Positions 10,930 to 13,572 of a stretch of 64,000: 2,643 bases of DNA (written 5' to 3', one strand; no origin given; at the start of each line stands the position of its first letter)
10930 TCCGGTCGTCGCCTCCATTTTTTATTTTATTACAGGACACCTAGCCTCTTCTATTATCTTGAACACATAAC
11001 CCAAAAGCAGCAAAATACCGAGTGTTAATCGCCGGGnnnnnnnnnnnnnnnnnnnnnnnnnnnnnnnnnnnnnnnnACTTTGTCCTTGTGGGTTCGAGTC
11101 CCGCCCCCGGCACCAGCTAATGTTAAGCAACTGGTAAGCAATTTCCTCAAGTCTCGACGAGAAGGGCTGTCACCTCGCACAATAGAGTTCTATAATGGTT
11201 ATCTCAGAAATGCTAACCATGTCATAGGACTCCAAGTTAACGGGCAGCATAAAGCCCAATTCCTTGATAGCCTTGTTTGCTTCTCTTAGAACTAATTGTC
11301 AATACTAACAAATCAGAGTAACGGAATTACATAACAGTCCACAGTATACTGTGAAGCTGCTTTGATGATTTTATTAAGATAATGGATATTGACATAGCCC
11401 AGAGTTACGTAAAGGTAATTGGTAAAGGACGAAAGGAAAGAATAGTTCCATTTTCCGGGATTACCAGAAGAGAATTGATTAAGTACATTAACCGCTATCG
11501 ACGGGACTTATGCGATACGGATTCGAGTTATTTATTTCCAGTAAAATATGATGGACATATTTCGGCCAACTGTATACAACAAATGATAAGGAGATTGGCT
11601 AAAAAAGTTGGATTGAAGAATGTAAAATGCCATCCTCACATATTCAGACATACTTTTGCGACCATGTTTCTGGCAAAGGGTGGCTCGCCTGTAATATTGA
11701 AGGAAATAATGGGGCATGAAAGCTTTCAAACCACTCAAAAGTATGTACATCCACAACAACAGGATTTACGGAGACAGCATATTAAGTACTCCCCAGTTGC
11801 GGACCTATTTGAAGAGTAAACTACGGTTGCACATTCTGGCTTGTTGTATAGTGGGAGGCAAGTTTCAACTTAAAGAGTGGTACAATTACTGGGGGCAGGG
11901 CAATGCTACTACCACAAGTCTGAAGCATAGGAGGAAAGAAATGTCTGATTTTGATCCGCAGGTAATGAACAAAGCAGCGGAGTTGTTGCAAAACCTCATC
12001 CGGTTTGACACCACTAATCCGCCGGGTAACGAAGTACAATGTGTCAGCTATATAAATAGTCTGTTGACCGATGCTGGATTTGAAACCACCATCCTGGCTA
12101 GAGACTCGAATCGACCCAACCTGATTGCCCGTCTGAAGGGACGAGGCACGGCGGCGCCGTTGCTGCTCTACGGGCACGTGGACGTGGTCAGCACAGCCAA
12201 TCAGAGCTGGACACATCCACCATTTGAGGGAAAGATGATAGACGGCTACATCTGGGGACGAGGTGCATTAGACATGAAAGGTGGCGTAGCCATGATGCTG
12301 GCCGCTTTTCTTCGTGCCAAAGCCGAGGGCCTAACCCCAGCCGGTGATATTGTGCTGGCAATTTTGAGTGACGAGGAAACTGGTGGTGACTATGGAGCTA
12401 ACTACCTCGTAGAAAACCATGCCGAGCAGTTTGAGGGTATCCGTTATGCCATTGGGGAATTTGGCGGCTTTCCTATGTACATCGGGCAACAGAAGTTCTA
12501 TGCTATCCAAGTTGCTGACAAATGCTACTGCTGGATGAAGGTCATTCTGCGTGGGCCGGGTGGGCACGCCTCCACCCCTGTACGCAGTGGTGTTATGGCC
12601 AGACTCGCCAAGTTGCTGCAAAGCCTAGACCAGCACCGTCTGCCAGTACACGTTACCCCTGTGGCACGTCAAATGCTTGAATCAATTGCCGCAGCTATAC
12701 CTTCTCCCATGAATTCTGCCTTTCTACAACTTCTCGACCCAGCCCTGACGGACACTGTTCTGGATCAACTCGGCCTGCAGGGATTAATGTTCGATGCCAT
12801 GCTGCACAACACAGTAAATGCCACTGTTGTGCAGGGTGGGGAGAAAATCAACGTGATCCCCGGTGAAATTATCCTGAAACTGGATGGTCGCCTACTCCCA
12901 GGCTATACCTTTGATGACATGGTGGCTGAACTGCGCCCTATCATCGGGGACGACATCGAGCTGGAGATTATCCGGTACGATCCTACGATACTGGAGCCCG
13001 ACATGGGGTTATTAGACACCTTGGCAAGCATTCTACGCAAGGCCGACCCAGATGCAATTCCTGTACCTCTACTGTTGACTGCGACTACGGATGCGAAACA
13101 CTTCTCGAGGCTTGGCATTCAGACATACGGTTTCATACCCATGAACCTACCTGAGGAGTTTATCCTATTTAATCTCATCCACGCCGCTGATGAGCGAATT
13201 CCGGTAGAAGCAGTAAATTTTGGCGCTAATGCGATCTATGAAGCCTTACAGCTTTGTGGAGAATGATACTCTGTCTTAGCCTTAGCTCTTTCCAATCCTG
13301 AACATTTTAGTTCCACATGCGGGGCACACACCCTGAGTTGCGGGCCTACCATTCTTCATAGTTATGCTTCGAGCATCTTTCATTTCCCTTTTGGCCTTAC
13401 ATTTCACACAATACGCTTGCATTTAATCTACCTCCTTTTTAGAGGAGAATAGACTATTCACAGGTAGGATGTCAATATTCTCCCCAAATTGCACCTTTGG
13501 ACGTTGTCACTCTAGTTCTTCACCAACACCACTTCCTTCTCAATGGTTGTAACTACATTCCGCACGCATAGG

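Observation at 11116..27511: Accessory island of ~16 kb anchored at tRNA-Leu with a scarred integrase and a tRNA-Lys 3' fragment at the far end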

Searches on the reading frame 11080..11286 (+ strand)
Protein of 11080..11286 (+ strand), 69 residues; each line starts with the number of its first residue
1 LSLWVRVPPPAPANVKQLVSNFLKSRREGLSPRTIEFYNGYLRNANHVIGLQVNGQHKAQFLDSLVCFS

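Call 7: search_protein_families(library=pfam, proteins=[window:11116-11286:+], max_evalue=0.01)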
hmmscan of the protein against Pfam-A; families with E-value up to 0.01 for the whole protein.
window:11116-11286:+ (57 aa): 0 families

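Call 20: search_protein_families(library=pfam, proteins=[window:11080-11286:+], max_evalue=10)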
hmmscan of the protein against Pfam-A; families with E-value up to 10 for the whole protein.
window:11080-11286:+ (69 aa): 0 families

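Call 54: find_homologous_proteins(query=window:11116-11286:+, max_evalue=0.001)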
Query seq(57 aa) (57 aa): 1 proteins with E <= 0.001 among 2 candidates.
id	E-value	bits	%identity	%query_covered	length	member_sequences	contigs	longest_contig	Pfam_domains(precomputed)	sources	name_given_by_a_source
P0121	3.2e-8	51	57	93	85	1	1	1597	-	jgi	-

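Call 56: find_encoding_contigs(protein=P0121, flank=5000, max_places=3)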
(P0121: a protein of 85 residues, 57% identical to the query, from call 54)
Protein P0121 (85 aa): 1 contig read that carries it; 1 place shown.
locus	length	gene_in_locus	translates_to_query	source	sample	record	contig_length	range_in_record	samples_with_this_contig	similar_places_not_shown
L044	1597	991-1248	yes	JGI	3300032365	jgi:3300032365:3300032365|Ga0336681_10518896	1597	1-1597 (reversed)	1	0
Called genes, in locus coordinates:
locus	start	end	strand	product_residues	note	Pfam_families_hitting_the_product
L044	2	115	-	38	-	?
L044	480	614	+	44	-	-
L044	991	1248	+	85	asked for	-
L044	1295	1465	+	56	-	PF12728:HTH_17 (weak)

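Call 94: search_protein_representatives(protein=window:11116-11286:+)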
Query: 57 residues. Proteins with E-value up to 0.001 (for the whole library): 63; up to 1e-10: 9; up to 1e-30: 0. The best 63 are listed.
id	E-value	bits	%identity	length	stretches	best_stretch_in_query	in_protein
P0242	5.5e-15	70.0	69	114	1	3-56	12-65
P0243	1.5e-14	68.6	69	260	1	3-56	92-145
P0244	4.2e-14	67.2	69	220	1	4-55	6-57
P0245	6.4e-13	63.6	67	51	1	6-54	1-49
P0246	1.6e-12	62.3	58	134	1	4-56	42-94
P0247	3.4e-12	61.3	64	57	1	7-56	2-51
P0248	3.7e-11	58.1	66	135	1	2-51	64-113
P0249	6.2e-11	57.4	60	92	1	4-53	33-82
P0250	1.0e-10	56.7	62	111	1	2-54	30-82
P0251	1.3e-10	56.3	60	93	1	5-56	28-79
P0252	3.3e-10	55.1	57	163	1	3-55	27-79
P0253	4.7e-10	54.6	55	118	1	4-56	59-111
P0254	6.2e-10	54.3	57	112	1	5-57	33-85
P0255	7.8e-10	54.0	60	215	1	5-56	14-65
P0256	1.4e-09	53.2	53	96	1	4-56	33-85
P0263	2.9e-08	49.1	60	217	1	4-53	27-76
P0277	6.0e-06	41.8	49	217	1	1-55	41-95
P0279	8.3e-06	41.4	48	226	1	7-56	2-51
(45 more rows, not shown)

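Call 97: search_protein_families(library=pfam, proteins=[P0243, P0244, P0255, P0263, P0277, P0279, P0242], max_evalue=0.01)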
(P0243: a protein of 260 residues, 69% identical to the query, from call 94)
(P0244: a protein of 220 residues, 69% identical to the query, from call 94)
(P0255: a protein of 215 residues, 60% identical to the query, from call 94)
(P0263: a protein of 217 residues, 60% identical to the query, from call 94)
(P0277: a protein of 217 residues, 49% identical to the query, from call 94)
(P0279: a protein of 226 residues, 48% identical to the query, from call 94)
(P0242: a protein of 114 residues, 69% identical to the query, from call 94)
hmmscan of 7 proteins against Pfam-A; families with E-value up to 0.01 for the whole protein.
P0243 (260 aa): 1 family
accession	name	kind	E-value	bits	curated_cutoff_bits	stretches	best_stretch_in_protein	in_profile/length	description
PF00589.27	Phage_integrase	-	2.9e-08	34.1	27.1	1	195-257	3-70/172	Phage integrase family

P0244 (220 aa): 1 family
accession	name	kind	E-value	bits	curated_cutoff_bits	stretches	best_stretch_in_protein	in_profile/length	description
PF00589.27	Phage_integrase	-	0.00027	21.2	27.1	1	108-155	3-54/172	Phage integrase family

P0255 (215 aa): 1 family
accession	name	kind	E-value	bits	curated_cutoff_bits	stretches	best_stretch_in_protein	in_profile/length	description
PF00589.27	Phage_integrase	-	2.4e-16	60.5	27.1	1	114-193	2-86/172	Phage integrase family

P0263 (217 aa): 1 family
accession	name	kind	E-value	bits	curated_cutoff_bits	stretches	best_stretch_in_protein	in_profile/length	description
PF00589.27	Phage_integrase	-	2.8e-14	53.7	27.1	1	129-207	3-86/172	Phage integrase family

P0277 (217 aa): 1 family
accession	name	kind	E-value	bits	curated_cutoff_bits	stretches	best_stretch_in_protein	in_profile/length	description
PF00589.27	Phage_integrase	-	1.1e-11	45.2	27.1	1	146-210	3-72/172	Phage integrase family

P0279 (226 aa): 1 family
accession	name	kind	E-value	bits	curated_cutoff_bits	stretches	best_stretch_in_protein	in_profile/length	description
PF00589.27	Phage_integrase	-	5.9e-08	33.1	27.1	1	101-179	3-86/172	Phage integrase family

P0242 (114 aa): 0 families

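Call 102: list_cluster_members(proteins=[P0001, P0243, P0242, P0244])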
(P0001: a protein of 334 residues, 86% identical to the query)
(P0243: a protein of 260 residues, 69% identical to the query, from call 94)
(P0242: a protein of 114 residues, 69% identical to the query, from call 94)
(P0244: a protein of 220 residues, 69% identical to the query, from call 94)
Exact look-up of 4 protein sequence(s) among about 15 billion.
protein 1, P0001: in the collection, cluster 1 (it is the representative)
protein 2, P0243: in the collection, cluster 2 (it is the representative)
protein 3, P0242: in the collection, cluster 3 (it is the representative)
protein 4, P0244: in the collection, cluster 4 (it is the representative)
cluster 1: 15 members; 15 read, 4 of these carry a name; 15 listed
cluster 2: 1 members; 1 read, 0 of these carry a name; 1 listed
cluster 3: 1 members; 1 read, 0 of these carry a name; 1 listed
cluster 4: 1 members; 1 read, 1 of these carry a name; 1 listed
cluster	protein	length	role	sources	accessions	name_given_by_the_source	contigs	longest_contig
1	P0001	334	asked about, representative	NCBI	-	-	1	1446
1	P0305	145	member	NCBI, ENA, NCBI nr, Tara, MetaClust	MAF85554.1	MAG: hypothetical protein CL875_03625 [Dehalococcoidales bacterium] | hypothetical protein [Dehalococcoidales bacterium] | strand:- start:1541 stop:1978 length:438 start_codon:yes stop_codon:yes gene_type:complete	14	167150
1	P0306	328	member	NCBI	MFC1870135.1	tyrosine-type recombinase/integrase [Chloroflexota bacterium]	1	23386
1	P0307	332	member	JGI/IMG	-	integrase/recombinase XerD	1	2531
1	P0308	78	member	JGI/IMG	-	integrase/recombinase XerD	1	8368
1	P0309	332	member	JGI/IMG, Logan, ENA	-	-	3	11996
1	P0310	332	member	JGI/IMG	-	-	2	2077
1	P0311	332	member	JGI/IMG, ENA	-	-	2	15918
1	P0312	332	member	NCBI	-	-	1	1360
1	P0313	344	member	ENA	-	-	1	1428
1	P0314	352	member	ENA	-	-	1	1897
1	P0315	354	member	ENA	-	-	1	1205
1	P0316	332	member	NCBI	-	-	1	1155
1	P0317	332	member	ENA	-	-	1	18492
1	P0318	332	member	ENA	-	-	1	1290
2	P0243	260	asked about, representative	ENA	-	-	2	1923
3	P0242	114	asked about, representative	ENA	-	-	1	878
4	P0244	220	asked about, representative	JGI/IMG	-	site-specific recombinase XerD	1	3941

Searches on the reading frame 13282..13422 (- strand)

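Call 72: search_protein_families(library=ncbifam, proteins=[window:13282-13422:-], max_evalue=0.1)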
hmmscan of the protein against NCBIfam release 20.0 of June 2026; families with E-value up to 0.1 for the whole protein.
window:13282-13422:- (46 aa): 4 families
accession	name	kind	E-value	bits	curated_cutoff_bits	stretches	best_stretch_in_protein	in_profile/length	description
NF033497.1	rubre_like_arch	subfamily_domain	0.0086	15.8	32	1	29-45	15-31/34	rubrerythrin-like domain-containing protein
TIGR04104.1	cxxc_20_cxxc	subfamily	0.028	14.8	45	1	4-41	2-36/93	TIGR04104 family putative zinc finger protein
NF041913.1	HVO_2142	equivalog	0.033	14.1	90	0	30-41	11-22/48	HVO_2142 family zinc finger protein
NF041909.1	HVO_2753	equivalog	0.067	13.1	80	0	25-44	21-40/59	HVO_2753 family zinc finger protein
